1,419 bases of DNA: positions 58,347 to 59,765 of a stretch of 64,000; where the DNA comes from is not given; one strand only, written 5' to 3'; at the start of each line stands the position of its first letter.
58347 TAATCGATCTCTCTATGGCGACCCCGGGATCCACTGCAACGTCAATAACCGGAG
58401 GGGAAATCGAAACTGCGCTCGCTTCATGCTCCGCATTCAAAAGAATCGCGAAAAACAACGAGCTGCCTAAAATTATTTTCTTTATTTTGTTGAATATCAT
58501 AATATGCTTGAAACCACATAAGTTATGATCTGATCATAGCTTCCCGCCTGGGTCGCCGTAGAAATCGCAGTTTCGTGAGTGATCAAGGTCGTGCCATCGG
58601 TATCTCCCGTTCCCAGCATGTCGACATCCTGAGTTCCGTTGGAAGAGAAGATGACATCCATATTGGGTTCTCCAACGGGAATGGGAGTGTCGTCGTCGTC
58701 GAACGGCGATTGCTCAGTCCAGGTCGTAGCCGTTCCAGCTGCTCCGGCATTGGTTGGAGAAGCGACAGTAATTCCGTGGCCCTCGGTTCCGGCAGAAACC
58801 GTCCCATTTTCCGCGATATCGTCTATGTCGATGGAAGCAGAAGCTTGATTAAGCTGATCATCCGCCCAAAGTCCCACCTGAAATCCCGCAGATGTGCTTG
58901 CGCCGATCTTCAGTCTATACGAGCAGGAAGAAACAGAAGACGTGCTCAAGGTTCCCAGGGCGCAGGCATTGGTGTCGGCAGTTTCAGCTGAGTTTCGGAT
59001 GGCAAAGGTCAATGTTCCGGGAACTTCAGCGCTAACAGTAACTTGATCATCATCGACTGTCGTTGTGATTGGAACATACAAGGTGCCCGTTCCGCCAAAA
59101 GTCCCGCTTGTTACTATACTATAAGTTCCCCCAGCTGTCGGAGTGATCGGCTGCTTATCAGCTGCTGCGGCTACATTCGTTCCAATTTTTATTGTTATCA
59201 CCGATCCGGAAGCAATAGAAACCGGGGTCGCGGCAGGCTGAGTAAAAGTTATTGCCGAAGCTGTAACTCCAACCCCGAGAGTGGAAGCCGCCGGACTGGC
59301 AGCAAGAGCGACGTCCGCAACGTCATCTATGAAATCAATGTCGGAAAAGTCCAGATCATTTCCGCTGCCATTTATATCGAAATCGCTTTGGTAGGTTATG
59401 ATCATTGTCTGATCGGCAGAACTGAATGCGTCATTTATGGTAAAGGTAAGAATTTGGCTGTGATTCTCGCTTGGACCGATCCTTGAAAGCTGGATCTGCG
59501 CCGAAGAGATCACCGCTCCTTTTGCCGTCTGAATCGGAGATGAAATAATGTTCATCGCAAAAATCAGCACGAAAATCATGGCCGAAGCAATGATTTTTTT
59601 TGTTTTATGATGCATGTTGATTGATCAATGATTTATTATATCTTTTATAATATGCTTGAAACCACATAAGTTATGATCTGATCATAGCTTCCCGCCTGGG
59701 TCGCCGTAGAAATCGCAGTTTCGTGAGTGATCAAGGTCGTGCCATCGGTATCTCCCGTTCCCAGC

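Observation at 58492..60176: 100% identical 537-bp duplication forming the 3' ends of two otherwise different surface-protein genes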

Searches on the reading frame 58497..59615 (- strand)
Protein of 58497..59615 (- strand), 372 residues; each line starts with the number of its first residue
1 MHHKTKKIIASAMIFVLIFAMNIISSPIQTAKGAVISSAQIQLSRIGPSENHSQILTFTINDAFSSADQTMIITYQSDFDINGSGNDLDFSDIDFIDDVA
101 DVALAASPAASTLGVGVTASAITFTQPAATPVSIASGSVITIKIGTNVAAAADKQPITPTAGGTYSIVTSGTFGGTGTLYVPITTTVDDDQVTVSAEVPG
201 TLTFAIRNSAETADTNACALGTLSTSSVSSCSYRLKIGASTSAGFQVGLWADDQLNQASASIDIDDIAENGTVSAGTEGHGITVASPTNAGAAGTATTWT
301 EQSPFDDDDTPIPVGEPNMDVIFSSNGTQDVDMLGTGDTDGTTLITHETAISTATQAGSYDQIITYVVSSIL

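Call 6: search_protein_families(library=pfam, proteins=[window:58497-59615:-], max_evalue=1)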
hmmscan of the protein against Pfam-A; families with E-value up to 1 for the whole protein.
window:58497-59615:- (372 aa): 1 family
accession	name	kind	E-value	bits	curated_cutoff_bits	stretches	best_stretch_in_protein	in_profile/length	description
PF03212.20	Pertactin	-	0.054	13.9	22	1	161-235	19-93/121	Pertactin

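Call 7: search_protein_families(library=ncbifam, proteins=[window:58497-59615:-], max_evalue=1)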
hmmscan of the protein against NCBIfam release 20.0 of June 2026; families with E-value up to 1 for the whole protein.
window:58497-59615:- (372 aa): 0 families

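Call 15: find_encoding_contigs(protein=window:58497-59615:-, flank=6000, max_places=10)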
Protein window:58497-59615:- (372 aa): no gene with exactly this product is on record in the collection.

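Call 16: find_homologous_proteins(query=window:58497-59615:-, max_evalue=0.001)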
Query window:58497-59615:- (372 aa): 45 proteins with E <= 0.001 among 8000 candidates.
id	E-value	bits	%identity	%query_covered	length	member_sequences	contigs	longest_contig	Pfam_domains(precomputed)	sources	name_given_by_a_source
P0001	2.2e-227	772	100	100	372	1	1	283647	-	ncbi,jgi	ncbi:MAG: hypothetical protein WC788_00965 [Candidatus Paceibacterota bacterium]|jgi:hypothetical pr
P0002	4.4e-187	639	83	97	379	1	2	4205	-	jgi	jgi:hypothetical protein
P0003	1.5e-178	611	77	100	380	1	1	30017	-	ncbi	-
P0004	2.8e-178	610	77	100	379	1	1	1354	-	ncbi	-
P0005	4.8e-176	603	79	97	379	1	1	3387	-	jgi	jgi:hypothetical protein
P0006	3.2e-175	600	77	100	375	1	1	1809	-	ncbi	-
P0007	9.9e-169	579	73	100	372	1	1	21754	-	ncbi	-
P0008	7.7e-168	576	74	100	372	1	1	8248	-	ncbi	-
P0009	2.7e-167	574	76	97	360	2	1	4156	-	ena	-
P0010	1.8e-165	568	76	97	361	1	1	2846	-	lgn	-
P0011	3.5e-165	567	76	100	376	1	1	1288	-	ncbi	-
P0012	6.9e-164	563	71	100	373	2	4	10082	-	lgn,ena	-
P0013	2.9e-163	561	72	100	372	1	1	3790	-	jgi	-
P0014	1.1e-158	546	70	100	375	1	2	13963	-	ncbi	-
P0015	1.1e-158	546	71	100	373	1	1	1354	-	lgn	-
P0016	3.9e-100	353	98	47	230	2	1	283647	-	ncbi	ncbi:MAG: hypothetical protein WC788_00970 [Candidatus Paceibacterota bacterium]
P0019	7.0e-81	290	78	47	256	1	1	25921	-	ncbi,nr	ncbi:MAG: hypothetical protein P1P85_04090 [Patescibacteria group bacterium]|nr:hypothetical protein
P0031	4.5e-22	97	36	49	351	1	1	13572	-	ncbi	-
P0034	1.8e-18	85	33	64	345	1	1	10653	-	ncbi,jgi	jgi:hypothetical protein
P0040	3.0e-12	65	31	99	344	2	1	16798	-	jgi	-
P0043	1.0e-9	56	34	57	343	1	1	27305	-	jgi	jgi:hypothetical protein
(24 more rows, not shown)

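Call 19: find_encoding_contigs(protein=P0003, flank=8000, max_places=3)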
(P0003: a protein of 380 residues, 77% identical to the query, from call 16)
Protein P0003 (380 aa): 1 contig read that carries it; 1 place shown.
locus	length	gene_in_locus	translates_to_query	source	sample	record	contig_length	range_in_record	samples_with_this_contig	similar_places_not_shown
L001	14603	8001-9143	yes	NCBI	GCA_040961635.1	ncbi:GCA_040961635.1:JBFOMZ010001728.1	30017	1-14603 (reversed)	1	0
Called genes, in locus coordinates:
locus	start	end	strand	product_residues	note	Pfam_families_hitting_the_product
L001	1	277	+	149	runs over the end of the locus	-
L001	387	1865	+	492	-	PF11104:PilM_2 (weak)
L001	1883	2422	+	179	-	PF04350:PilO (weak)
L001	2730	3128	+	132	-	-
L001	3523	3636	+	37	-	-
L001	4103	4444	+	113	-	PF09335:VTT_dom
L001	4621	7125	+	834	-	PF01136:Peptidase_U32, PF12392:DUF3656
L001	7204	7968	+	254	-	-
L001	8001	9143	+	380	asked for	-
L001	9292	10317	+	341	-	-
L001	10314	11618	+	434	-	PF00041:fn3 (faint), PF16656:Pur_ac_phosph_N (weak)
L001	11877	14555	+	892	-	-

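Call 20: find_encoding_contigs(protein=P0002, flank=8000, max_places=3)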
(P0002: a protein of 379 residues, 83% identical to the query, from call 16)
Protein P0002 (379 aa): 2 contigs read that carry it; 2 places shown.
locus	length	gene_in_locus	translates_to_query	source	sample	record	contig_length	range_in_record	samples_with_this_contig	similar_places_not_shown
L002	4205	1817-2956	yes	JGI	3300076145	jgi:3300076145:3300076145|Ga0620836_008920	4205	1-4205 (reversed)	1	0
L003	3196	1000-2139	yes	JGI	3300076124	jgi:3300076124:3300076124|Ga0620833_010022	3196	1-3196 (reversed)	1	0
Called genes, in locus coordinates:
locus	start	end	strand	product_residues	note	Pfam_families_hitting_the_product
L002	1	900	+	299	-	?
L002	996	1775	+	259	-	-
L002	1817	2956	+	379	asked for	-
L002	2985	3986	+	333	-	-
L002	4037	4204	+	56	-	?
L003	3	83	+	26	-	?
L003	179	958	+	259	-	-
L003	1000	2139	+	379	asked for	-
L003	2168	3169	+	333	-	-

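Call 21: find_encoding_contigs(protein=P0007, flank=8000, max_places=3)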
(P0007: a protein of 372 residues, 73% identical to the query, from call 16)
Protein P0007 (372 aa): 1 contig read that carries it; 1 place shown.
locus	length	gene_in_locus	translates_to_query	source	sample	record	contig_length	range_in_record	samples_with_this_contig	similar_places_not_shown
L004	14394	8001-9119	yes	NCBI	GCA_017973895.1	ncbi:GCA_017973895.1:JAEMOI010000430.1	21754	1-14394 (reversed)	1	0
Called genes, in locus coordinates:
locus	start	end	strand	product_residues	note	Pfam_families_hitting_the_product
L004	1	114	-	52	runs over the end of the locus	-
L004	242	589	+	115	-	-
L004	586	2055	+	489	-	-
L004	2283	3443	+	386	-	PF00814:TsaD, PF22521:HypF_C_2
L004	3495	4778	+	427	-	PF02388:FemAB, PF13480:Acetyltransf_6, PF02388:FemAB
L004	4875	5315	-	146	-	PF02681:DUF212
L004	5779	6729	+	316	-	-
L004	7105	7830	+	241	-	-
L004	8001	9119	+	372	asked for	-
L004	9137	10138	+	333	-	-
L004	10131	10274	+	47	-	-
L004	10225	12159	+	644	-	PF00041:fn3 (faint), PF16656:Pur_ac_phosph_N (faint)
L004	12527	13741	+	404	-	PF01637:ATPase_2 (faint), PF13401:AAA_22 (faint), PF13173:AAA_14, PF13635:DUF4143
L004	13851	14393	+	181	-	?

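Call 22: find_encoding_contigs(protein=P0014, flank=5000, max_places=2)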
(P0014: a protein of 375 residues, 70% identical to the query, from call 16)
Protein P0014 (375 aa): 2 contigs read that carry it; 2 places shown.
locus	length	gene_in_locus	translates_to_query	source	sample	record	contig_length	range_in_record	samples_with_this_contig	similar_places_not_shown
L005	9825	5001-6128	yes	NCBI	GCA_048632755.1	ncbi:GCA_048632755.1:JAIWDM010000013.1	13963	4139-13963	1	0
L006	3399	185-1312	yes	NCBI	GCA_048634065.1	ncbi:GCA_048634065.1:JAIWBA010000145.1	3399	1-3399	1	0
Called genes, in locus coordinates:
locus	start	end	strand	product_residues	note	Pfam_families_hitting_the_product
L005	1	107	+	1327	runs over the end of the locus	-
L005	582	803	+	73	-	PF20068:Amphi-Trp (weak)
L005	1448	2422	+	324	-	-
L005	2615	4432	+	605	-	PF10102:DUF2341, PF13385:Laminin_G_3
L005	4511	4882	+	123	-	PF05635:23S_rRNA_IVP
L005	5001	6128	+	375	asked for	-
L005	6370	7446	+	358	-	-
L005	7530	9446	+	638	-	-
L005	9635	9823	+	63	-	?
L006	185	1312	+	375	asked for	-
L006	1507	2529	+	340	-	-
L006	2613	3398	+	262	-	?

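Call 23: find_encoding_contigs(protein=P0009, flank=5000, max_places=2)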
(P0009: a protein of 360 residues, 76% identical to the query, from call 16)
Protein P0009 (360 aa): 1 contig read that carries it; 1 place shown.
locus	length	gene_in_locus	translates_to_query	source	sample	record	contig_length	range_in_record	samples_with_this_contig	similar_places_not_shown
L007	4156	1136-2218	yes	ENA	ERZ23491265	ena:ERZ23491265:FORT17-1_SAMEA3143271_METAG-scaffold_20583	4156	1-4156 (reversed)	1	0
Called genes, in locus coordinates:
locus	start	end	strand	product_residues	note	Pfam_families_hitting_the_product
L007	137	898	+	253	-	-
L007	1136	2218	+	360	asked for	-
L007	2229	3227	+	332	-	-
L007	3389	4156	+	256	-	?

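Call 24: find_encoding_contigs(protein=P0013, flank=5000, max_places=2)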
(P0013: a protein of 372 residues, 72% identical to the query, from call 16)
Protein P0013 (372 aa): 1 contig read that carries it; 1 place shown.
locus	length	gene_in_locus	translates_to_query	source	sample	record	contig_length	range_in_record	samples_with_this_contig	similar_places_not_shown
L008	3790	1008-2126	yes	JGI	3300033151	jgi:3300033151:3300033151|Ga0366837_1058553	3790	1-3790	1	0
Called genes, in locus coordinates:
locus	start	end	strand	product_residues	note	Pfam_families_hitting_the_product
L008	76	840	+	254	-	-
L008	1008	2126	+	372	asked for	-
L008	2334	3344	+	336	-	-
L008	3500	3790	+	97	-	?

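Call 25: find_encoding_contigs(protein=P0012, flank=5000, max_places=4)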
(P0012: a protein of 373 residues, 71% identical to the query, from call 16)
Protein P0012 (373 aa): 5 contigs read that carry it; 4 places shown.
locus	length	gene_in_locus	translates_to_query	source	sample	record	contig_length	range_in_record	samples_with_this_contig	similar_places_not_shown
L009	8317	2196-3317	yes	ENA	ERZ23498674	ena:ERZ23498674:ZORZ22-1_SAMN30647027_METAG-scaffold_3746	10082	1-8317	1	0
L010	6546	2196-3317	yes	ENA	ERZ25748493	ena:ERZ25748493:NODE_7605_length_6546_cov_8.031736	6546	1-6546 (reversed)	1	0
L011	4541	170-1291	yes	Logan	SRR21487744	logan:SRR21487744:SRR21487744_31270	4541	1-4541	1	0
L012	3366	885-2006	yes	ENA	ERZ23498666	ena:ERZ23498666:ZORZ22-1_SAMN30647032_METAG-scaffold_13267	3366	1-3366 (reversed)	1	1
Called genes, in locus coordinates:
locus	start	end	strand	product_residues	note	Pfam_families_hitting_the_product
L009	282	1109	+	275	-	-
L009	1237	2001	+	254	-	-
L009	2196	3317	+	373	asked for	-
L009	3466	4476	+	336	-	-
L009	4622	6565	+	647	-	PF00041:fn3 (faint), PF16656:Pur_ac_phosph_N (weak)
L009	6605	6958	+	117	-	PF05635:23S_rRNA_IVP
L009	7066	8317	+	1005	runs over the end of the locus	?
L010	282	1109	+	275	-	-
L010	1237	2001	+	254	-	-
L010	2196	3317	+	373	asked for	-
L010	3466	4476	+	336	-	-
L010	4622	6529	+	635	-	PF00041:fn3 (faint), PF16656:Pur_ac_phosph_N (weak)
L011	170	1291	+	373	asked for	-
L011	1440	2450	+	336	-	-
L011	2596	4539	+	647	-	PF00041:fn3 (faint), PF16656:Pur_ac_phosph_N (weak)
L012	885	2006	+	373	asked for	-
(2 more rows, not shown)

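Call 26: find_encoding_contigs(protein=P0019, flank=5000, max_places=2)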
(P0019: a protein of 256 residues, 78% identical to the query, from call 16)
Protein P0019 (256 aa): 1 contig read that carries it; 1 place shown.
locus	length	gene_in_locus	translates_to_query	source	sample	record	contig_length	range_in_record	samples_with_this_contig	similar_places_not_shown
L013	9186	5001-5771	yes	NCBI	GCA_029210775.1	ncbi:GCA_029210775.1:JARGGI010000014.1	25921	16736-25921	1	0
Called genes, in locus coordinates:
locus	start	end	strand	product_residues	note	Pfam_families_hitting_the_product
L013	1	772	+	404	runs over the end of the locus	PF02388:FemAB, PF13480:Acetyltransf_6 (weak)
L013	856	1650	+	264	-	PF13367:PrsW-protease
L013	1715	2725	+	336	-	-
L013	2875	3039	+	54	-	-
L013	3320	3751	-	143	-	PF02681:DUF212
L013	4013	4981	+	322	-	PF12728:HTH_17 (weak)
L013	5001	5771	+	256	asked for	-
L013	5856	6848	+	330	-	-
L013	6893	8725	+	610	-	PF00041:fn3 (weak)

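Call 29: search_solved_structures(query=window:58497-59615:-, max_evalue=10, show_alignments=2)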
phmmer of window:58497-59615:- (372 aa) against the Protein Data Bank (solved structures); distinct sequences matched with E-value up to 10: 3.
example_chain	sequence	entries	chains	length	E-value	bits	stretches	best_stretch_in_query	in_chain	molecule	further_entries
9nnq_A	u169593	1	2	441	0.41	13.1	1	279-322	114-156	Lysine N-acyltransferase MbtK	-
9nnr_A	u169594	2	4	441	0.43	13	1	279-322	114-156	Lysine N-acyltransferase MbtK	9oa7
4dga_C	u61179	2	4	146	1.5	11.2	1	284-317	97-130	capsid protein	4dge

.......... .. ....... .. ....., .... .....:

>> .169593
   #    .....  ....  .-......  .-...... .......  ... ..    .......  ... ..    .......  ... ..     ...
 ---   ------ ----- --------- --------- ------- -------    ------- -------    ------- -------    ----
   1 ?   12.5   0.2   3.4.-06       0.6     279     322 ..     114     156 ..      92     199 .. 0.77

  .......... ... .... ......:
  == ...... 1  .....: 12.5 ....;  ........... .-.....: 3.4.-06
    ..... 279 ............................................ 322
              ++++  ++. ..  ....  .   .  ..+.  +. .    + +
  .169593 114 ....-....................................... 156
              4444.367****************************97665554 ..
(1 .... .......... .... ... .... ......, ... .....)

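Call 37: search_protein_families(library=ncbifam, proteins=[P0034, P0040, P0043, P0031, L001:9292-10317:+, L001:10314-11618:+], max_evalue=1)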
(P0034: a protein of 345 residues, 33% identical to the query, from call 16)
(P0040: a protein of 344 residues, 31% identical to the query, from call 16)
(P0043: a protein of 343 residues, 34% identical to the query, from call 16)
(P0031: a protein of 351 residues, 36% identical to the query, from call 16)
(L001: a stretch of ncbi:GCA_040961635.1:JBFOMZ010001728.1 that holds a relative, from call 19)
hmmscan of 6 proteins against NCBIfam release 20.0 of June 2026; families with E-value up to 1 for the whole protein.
P0034 (345 aa): 1 family
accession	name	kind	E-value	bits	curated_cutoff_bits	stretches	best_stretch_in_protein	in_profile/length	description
NF058581.1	CPR_Pam_pilin_C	domain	7.7e-10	39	55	1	190-345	2-148/148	Pam pilus system pilin subunit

P0040 (344 aa): 1 family
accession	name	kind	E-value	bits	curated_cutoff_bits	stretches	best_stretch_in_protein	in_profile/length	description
NF058581.1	CPR_Pam_pilin_C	domain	3.7e-06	27.1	55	1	209-344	2-148/148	Pam pilus system pilin subunit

P0043 (343 aa): 1 family
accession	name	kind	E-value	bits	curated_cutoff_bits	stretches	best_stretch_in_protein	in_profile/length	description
NF058581.1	CPR_Pam_pilin_C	domain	2.2e-07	31.1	55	1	190-343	2-148/148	Pam pilus system pilin subunit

P0031 (351 aa): 1 family
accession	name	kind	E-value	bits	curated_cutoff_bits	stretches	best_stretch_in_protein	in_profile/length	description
NF058581.1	CPR_Pam_pilin_C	domain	2.6e-08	34.1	55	1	189-351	2-148/148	Pam pilus system pilin subunit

L001:9292-10317:+ (341 aa): 0 families

L001:10314-11618:+ (434 aa): 3 families
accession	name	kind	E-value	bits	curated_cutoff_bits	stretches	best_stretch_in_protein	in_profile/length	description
NF045522.1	MXAN_2561_fam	equivalog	2.2e-07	30.6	150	2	210-248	219-258/304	MXAN_2561 family MXYO-CTERM-anchored protein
NF041611.1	exoglucan_CbhB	equivalog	0.00055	18.1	1950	1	74-256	720-893/997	exoglucanase CbhB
NF007698.0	PRK10380.1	equivalog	0.091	13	61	1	97-127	27-57/63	hypothetical protein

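Call 45: predict_structure(alignment_id=A1)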
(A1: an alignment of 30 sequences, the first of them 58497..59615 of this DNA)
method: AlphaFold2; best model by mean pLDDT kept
length: 372 residues; sequences in the alignment: 30
mean_pLDDT: 68.2   pTM: 0.45
mean pLDDT of the five models: 68.2, 68.2, 67.8, 66.9, 66.8
residues with pLDDT >= 90: 37; 70-90: 143; 50-70: 132; < 50: 60
segments of 3 or more residues with pLDDT < 50: 22-36, 47-49, 193-199, 290-297, 302-306, 308-315, 330-338
pLDDT, mean of each block of 10 residues (from residue 1): 58 63 36 41 54 74 85 78 69 90 93 90 92 86 82 76 69 65 55 45 73 79 88 76 63 62 62 79 67 48 45 49 53 47 80 81 73 52
secondary structure, 60 per line:
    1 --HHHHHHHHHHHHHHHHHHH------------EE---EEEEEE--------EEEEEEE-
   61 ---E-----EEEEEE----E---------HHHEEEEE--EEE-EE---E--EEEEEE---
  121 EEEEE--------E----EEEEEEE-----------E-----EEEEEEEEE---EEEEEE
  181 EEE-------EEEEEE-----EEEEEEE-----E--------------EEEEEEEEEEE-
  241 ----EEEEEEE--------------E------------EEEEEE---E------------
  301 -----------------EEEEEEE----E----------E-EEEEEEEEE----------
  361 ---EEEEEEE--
elements in order: H3-21 E39-44 E53-59 E70-75 E93-97 E100-102 E112-117 E121-125 E139-145 E163-171 E175-183 E191-196 E202-208 E229-239 E245-251 E279-284 E318-324 E342-350 E364-370
